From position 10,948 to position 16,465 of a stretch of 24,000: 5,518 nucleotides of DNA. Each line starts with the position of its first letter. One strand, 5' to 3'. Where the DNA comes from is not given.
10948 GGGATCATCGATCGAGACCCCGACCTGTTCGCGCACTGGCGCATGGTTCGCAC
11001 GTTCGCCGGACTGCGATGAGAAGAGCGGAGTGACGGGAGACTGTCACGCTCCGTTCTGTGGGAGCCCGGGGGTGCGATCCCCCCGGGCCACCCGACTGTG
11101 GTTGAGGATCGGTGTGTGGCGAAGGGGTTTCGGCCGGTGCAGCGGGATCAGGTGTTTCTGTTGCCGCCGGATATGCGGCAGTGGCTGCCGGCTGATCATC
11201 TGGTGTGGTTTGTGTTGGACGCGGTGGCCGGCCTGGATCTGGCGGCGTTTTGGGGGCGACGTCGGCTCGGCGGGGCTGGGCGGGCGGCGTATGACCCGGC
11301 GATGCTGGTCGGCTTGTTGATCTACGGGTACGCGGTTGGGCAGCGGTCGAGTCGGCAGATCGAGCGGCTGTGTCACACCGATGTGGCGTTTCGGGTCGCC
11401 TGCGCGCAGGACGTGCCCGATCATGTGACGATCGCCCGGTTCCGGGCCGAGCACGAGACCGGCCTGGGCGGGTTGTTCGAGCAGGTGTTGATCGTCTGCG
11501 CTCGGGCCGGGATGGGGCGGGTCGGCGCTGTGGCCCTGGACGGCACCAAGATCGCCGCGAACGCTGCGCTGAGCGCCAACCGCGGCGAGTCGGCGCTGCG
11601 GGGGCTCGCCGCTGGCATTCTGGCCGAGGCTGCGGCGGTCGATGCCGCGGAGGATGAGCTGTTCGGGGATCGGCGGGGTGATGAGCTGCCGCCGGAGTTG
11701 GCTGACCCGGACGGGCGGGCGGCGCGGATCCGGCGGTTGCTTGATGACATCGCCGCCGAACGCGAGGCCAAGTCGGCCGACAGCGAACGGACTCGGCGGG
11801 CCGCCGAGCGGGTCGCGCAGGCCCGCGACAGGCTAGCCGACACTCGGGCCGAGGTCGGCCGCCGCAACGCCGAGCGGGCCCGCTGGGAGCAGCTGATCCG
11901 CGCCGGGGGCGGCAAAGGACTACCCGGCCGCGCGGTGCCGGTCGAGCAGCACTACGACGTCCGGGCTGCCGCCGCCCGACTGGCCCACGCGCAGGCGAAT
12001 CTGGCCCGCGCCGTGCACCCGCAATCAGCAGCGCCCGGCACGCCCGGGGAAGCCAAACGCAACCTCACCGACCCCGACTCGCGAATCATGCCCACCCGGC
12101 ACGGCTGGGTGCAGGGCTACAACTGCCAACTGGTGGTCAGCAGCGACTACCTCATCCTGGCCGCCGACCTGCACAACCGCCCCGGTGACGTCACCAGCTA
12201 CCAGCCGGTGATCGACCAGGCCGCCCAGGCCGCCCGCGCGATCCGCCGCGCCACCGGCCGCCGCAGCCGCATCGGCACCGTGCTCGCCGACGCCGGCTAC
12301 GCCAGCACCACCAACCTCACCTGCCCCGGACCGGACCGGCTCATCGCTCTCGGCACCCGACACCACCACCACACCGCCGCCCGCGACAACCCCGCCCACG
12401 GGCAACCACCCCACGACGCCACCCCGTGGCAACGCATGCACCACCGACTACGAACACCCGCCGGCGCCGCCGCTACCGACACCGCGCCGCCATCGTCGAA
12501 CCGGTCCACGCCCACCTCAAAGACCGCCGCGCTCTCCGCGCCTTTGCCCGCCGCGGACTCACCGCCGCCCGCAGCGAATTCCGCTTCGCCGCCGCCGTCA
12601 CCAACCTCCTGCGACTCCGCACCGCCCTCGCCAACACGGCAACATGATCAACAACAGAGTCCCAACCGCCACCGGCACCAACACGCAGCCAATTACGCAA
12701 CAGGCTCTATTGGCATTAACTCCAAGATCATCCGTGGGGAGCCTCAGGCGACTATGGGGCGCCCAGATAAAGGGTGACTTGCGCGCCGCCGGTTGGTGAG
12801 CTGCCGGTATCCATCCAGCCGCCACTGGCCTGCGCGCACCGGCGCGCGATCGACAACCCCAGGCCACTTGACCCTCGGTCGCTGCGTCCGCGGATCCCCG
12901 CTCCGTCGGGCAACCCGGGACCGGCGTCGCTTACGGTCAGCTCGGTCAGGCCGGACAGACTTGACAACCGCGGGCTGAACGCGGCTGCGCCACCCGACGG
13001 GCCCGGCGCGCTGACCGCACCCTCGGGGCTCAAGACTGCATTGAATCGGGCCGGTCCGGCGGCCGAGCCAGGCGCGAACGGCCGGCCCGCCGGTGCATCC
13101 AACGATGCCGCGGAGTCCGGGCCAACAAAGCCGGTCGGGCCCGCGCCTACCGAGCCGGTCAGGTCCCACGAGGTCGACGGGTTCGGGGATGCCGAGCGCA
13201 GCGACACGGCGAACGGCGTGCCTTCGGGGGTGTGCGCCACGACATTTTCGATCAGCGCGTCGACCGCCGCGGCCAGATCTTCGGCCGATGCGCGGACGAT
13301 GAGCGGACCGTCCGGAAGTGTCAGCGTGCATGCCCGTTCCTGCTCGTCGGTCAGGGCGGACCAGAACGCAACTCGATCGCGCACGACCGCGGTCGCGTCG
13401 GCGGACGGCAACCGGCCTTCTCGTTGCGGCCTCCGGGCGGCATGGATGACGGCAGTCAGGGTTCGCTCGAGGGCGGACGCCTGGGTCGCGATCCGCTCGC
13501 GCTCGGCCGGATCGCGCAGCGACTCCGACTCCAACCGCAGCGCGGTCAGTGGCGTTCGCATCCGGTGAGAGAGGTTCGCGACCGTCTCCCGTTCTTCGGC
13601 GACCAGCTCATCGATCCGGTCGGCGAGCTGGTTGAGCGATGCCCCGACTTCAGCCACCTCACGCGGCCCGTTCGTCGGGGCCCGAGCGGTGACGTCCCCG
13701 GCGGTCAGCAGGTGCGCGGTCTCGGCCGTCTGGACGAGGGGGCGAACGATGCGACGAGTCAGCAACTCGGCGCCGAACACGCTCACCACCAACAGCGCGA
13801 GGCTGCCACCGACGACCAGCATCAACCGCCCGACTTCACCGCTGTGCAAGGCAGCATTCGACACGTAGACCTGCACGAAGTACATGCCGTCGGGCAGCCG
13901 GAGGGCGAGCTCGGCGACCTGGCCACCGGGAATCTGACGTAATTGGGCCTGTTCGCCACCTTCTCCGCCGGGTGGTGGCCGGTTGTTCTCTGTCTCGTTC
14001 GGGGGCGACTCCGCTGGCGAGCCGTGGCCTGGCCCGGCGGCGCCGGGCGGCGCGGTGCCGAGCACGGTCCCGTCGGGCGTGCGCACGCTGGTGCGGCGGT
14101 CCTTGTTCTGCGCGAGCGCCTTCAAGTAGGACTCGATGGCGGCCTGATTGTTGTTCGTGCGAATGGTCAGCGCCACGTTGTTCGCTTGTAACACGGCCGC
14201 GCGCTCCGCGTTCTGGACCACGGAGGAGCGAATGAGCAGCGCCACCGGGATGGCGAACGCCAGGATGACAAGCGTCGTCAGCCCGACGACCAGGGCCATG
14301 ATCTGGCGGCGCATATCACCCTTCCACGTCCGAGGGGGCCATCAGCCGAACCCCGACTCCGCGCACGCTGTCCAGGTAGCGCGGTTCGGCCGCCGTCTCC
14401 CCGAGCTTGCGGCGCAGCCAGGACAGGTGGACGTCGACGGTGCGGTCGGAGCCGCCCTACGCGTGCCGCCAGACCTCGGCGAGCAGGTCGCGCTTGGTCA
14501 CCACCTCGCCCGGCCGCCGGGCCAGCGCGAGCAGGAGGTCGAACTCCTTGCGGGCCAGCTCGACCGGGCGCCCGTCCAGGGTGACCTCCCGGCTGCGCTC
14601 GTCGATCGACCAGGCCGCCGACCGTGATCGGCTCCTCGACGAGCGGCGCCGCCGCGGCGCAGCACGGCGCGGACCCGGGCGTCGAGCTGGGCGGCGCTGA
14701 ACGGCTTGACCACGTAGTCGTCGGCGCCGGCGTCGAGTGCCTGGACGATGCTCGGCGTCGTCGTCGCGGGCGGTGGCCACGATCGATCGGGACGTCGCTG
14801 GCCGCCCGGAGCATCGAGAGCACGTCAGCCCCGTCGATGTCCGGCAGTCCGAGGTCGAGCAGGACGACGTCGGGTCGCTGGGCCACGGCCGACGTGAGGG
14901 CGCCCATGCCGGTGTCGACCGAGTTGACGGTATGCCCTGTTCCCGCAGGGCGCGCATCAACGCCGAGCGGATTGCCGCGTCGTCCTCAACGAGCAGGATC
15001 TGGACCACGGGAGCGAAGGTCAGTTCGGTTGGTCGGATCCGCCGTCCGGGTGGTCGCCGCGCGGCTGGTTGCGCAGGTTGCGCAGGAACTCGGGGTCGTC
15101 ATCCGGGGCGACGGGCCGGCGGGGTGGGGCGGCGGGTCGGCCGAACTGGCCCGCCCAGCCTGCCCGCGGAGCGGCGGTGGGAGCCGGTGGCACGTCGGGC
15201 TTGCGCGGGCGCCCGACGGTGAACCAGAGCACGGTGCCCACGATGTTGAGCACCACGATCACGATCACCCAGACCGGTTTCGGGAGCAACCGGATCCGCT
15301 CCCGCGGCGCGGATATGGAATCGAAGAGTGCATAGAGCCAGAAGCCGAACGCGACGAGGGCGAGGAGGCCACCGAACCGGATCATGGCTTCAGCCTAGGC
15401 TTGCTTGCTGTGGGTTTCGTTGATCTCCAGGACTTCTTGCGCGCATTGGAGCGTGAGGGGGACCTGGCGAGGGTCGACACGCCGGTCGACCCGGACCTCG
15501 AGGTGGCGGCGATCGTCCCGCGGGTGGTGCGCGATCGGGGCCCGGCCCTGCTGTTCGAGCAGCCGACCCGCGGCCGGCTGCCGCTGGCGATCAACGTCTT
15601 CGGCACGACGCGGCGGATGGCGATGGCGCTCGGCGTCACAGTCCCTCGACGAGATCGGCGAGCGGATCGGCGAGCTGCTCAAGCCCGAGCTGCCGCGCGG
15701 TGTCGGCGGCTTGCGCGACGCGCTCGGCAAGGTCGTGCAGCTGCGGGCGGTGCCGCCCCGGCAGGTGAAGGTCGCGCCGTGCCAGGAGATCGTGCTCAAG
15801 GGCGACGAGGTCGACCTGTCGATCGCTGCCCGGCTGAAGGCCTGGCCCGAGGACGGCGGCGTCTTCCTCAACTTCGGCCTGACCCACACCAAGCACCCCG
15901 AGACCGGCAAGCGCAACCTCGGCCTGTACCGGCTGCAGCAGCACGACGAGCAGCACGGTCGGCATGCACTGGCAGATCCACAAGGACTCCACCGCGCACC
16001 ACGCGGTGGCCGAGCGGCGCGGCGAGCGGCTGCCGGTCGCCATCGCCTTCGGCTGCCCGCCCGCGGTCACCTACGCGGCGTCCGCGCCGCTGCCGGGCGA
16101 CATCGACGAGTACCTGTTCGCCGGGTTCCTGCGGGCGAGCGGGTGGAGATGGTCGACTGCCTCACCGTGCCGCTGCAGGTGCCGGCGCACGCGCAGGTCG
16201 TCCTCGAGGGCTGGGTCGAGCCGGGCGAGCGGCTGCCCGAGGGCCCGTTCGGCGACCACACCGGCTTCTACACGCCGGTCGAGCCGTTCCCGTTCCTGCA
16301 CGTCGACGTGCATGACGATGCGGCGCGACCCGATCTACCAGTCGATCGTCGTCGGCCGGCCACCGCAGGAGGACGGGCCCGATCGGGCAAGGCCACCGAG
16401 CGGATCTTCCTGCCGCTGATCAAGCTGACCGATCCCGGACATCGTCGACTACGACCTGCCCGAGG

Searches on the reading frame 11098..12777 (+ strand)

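Call 26: search_protein_families(library=pfam, proteins=[window:11098-12777:+], max_evalue=0.001)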
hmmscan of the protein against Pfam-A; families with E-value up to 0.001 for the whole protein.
window:11098-12777:+ (559 aa): 2 families
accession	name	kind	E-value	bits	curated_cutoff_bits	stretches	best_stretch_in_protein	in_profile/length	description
PF05598.16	DUF772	-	2.6e-16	59.8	23.1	1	61-130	1-74/74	Transposase domain (DUF772)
PF01609.27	DDE_Tnp_1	-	0.00057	20.1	23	0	330-405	26-90/200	Transposase DDE domain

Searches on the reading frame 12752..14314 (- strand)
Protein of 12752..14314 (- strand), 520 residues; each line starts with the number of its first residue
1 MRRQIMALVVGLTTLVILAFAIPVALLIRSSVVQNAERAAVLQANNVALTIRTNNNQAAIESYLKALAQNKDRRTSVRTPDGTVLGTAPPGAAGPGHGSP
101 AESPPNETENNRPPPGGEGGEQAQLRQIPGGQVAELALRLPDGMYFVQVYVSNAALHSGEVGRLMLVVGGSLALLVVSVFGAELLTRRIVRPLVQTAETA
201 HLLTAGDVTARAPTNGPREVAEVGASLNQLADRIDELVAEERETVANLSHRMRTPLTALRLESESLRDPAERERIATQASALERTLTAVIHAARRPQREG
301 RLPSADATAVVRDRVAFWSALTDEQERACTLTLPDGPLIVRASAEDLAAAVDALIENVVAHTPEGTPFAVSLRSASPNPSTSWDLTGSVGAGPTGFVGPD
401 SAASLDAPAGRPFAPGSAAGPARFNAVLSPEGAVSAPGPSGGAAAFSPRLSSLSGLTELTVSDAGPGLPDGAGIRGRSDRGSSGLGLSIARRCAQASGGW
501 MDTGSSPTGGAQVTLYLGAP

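Call 26: search_protein_families(library=pfam, proteins=[window:12752-14314:-], max_evalue=0.001)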
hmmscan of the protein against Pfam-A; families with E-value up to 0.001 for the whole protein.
window:12752-14314:- (520 aa): 3 families
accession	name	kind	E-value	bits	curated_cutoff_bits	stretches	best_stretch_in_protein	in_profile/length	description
PF00672.30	HAMP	-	2.7e-10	40.9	25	1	184-235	1-52/53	HAMP domain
PF02518.31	HATPase_c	-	1.1e-08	35.9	26.4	1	455-517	36-107/111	Histidine kinase-, DNA gyrase B-, and HSP90-like ATPase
PF00512.31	HisKA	-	9.2e-08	32.5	26.9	1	242-276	3-41/66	His Kinase A (phospho-acceptor) domain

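Call 40: search_protein_families(library=ncbifam, proteins=[window:12752-14314:-], max_evalue=0.00001)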
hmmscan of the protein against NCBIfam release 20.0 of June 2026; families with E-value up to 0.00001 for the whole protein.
window:12752-14314:- (520 aa): 20 families
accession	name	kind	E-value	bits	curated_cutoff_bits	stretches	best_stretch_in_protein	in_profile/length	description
NF007004.0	PRK09467.1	equivalog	8e-21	74.4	415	1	162-359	153-347/440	two-component system sensor histidine kinase EnvZ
NF007898.0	PRK10604.1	equivalog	3.6e-17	62.7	478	1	165-362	142-335/433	two-component system sensor histidine kinase RstB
NF040691.1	MtrAB_MtrB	equivalog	2.4e-16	59.8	450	1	163-362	188-403/507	MtrAB system histidine kinase MtrB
NF007837.0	PRK10549.1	equivalog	2.1e-15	56.4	603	1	173-280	173-279/466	envelope stress sensor histidine kinase BaeS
NF007007.0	PRK09470.1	equivalog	8.1e-15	54.7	486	1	175-360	178-369/463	envelope stress sensor histidine kinase CpxA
NF012163.2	BaeS_SmeS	equivalog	8.3e-15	54.7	500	1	173-276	172-278/457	sensor histidine kinase efflux regulator BaeS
NF033092.0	HK_WalK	equivalog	3.9e-14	52.1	725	0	239-366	370-508/594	cell wall metabolism sensor histidine kinase WalK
NF008025.0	PRK10755.1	equivalog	3.4e-13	49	314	1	171-375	73-282/362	two-component system sensor histidine kinase PmrB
TIGR01386.1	cztS_silS_copS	subfamily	6.2e-13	48.5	292.55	1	166-375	165-382/457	heavy metal sensor histidine kinase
NF008312.0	PRK11100.1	equivalog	4.5e-11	42.2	356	1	171-373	188-396/477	two-component system sensor histidine kinase CreC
TIGR02966.1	phoR_proteo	equivalog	7.9e-10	38.3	334.2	1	235-375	108-258/333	phosphate regulon sensor histidine kinase PhoR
NF007664.1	PRK10337.1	equivalog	6.4e-09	35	475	1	184-278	173-271/442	quorum sensing histidine kinase QseC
NF046044.1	PnpS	equivalog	1.7e-08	33.9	400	0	241-374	170-313/390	two-component system histidine kinase PnpS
NF058645.1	MCPCtpMPsAe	equivalog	1.2e-07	30.9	900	1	153-295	193-338/558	methyl-accepting chemotaxis protein CtpM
NF007345.0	PRK09835.1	subfamily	2.7e-07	29.5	423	1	172-374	194-403/482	Cu(+)/Ag(+) sensor histidine kinase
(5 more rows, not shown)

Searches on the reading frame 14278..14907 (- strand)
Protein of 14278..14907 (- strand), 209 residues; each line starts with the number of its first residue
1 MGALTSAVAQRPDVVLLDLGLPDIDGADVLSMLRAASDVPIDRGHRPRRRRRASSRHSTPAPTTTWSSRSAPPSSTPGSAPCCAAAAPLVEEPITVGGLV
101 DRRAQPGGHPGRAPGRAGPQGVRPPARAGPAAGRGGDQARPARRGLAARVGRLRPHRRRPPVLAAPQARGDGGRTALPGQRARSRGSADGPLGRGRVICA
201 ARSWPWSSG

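Call 40: search_protein_families(library=ncbifam, proteins=[window:14278-14907:-], max_evalue=0.00001)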
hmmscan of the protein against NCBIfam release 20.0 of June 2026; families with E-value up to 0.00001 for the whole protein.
window:14278-14907:- (209 aa): 2 families
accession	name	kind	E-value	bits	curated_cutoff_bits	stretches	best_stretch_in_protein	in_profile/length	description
NF040689.1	MtrAB_MtrA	equivalog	1.5e-06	27.8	300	1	3-41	34-72/219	MtrAB system response regulator MtrA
NF008296.0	PRK11083.1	equivalog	1.5e-06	27.8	273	1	3-41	39-77/228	two-component system response regulator CreB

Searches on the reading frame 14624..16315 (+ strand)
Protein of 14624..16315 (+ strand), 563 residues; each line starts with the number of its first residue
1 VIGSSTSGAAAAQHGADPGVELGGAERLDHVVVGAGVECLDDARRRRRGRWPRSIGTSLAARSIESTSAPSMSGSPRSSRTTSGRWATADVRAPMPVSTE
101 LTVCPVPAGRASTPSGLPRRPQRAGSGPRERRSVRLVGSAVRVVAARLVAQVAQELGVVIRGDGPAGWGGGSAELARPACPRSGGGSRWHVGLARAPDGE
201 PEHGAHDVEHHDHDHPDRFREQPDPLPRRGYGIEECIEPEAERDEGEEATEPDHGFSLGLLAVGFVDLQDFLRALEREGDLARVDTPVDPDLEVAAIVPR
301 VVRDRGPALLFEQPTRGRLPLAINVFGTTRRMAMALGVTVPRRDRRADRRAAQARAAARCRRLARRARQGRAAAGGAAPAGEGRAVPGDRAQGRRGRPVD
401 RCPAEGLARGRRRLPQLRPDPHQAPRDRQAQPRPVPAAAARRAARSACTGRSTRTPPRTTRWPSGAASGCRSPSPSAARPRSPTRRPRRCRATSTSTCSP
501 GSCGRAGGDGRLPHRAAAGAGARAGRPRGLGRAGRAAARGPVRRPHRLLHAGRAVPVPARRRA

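Call 26: search_protein_families(library=pfam, proteins=[window:14624-16315:+], max_evalue=0.001)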
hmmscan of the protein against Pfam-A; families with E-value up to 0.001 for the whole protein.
window:14624-16315:+ (563 aa): 1 family
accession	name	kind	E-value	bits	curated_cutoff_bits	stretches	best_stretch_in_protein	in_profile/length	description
PF20695.2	UbiD_N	-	2.9e-23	82.2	24.3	1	273-340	2-67/78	3-octaprenyl-4-hydroxybenzoate carboxy-lyase N-terminal domain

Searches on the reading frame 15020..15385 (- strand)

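Call 27: search_protein_families(library=pfam, proteins=[window:15020-15385:-], max_evalue=0.001)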
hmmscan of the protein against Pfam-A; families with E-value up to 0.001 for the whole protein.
window:15020-15385:- (121 aa): 1 family
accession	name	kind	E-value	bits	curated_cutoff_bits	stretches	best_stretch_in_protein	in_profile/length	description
PF13396.11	PLDc_N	-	8e-08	32.6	23.3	1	15-59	2-42/42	Phospholipase_D-nuclease N-terminal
